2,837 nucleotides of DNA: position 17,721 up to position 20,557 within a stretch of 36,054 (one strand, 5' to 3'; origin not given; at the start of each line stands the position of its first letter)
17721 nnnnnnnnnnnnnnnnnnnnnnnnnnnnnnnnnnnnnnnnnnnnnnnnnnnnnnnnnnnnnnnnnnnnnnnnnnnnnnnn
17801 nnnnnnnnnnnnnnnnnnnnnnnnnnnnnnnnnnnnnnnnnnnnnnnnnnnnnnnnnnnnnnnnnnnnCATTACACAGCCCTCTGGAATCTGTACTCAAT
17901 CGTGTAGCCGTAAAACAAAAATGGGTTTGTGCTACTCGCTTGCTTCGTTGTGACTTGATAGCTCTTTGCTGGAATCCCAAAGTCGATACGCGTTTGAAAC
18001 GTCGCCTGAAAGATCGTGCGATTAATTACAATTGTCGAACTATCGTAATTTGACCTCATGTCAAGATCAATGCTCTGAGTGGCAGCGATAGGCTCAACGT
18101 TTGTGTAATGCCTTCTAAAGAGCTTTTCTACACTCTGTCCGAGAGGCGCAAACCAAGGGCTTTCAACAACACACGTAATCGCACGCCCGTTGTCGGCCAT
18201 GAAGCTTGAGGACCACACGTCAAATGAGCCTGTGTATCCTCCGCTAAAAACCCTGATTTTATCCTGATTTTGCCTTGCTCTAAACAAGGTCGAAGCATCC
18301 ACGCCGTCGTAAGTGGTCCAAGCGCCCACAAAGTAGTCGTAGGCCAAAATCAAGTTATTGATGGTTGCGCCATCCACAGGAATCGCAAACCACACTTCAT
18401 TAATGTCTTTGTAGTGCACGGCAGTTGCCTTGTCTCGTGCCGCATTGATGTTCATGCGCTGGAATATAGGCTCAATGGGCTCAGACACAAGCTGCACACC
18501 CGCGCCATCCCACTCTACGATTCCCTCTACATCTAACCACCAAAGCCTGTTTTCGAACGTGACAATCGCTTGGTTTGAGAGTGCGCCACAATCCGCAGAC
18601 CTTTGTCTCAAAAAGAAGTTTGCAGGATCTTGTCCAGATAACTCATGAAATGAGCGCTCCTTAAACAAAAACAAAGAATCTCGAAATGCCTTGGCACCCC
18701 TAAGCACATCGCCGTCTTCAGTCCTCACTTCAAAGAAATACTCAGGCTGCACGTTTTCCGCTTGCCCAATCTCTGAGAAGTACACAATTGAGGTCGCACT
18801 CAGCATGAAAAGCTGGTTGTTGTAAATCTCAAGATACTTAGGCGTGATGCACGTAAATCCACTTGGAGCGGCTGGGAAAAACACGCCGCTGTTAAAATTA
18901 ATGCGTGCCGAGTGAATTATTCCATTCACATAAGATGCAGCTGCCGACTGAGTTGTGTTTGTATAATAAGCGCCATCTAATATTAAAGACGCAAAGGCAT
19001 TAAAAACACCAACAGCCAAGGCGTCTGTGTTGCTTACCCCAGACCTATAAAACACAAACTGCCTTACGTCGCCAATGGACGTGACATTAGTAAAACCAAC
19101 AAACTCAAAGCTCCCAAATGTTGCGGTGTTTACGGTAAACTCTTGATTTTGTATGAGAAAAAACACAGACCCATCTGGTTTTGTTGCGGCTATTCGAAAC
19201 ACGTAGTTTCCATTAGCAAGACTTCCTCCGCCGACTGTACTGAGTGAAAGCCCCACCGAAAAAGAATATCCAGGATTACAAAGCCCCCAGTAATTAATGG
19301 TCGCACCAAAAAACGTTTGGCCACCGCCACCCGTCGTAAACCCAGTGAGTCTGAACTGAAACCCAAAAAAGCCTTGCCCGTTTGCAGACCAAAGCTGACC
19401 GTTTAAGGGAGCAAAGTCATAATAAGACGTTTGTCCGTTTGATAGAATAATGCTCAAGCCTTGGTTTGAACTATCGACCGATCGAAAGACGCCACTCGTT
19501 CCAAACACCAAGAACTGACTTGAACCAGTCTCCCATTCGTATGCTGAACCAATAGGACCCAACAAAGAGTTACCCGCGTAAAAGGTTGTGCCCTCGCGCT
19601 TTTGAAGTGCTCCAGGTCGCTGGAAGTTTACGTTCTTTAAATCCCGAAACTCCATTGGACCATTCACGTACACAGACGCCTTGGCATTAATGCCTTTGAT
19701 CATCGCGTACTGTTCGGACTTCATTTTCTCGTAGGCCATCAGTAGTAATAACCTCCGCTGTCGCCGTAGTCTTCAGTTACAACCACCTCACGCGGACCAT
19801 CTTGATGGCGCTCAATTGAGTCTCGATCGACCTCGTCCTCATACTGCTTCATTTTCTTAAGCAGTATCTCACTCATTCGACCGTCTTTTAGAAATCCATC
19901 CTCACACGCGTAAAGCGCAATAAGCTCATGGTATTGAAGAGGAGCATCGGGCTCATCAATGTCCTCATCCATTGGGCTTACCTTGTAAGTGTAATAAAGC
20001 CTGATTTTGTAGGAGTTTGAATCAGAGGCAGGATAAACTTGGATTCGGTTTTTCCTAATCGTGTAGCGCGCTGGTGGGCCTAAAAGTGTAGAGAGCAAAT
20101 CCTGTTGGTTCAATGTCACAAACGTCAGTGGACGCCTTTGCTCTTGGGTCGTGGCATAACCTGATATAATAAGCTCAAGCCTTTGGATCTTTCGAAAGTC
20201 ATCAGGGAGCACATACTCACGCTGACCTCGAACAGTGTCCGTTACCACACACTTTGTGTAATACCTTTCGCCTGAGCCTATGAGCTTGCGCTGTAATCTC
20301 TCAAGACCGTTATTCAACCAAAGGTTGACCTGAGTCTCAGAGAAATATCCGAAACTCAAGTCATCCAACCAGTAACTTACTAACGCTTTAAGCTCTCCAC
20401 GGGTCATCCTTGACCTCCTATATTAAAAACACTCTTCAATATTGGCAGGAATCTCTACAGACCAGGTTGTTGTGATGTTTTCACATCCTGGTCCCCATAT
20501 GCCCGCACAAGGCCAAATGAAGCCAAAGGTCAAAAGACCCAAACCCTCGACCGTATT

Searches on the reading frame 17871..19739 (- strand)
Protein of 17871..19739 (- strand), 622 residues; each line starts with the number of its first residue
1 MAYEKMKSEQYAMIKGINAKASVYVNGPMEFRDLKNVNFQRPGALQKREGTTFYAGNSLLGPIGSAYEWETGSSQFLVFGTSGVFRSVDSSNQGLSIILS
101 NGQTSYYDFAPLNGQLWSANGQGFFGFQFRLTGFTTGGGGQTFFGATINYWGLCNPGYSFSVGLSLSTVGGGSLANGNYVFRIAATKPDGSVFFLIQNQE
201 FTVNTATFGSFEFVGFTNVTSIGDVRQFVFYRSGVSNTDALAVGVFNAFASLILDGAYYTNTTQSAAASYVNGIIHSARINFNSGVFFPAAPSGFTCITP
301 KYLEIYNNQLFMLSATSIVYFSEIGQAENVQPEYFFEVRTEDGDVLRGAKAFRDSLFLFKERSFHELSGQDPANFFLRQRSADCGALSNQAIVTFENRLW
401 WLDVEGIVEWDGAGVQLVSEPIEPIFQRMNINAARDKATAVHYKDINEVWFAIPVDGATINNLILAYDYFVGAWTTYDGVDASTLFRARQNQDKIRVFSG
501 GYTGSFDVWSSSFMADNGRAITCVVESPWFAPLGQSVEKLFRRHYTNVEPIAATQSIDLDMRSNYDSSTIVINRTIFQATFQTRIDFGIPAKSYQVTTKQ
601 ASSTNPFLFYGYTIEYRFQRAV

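Call 7: search_protein_families(library=phrogs, proteins=[window:17871-19739:-], max_evalue=0.001)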
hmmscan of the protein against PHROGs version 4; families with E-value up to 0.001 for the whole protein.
window:17871-19739:- (622 aa): 2 families
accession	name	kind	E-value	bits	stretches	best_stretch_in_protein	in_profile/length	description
phrog_3287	-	head and packaging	9.5e-15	55.4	1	319-608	175-481/524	virion structural protein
phrog_511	-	head and packaging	7e-05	22.4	1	315-422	580-683/862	internal virion protein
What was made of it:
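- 17871..19739 (-): 622-aa nozzle-like virion protein that follows the adaptor. phrog_3287 'virion structural protein', E 9.5e-15 (call 7).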

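Call 25: search_protein_families(library=pfam, proteins=[window:17871-19739:-], max_evalue=0.01)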
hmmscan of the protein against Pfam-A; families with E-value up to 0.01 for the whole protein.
window:17871-19739:- (622 aa): 0 families

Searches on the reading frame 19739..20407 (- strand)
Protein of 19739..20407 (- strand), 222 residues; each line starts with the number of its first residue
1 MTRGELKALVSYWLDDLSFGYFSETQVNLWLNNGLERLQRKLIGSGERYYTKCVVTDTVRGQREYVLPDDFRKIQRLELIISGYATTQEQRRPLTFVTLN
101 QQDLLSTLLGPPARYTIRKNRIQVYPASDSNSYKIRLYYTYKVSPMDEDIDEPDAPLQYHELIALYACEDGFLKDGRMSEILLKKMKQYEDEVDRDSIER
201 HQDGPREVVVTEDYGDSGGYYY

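Call 7: search_protein_families(library=phrogs, proteins=[window:19739-20407:-], max_evalue=0.001)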
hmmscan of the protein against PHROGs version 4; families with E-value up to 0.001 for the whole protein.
window:19739-20407:- (222 aa): 2 families
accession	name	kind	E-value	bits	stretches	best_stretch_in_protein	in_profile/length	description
phrog_2941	-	head and packaging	0.00016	22.4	1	50-154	47-146/208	virion structural protein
phrog_10775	-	tail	0.00074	20.3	1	51-168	69-189/237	tail protein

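Call 25: search_protein_families(library=pfam, proteins=[window:19739-20407:-], max_evalue=0.01)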
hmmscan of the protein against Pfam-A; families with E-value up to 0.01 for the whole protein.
window:19739-20407:- (222 aa): 1 family
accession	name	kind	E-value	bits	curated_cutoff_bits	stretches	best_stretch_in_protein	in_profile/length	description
PF24175.2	SU10_adaptor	-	4.2e-21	76.7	27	1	1-195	1-180/194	SU10 adaptor protein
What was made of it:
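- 19739..20407 (-): SU10-type head-to-tail adaptor. PF24175 SU10_adaptor, E 4.2e-21 (call 25).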
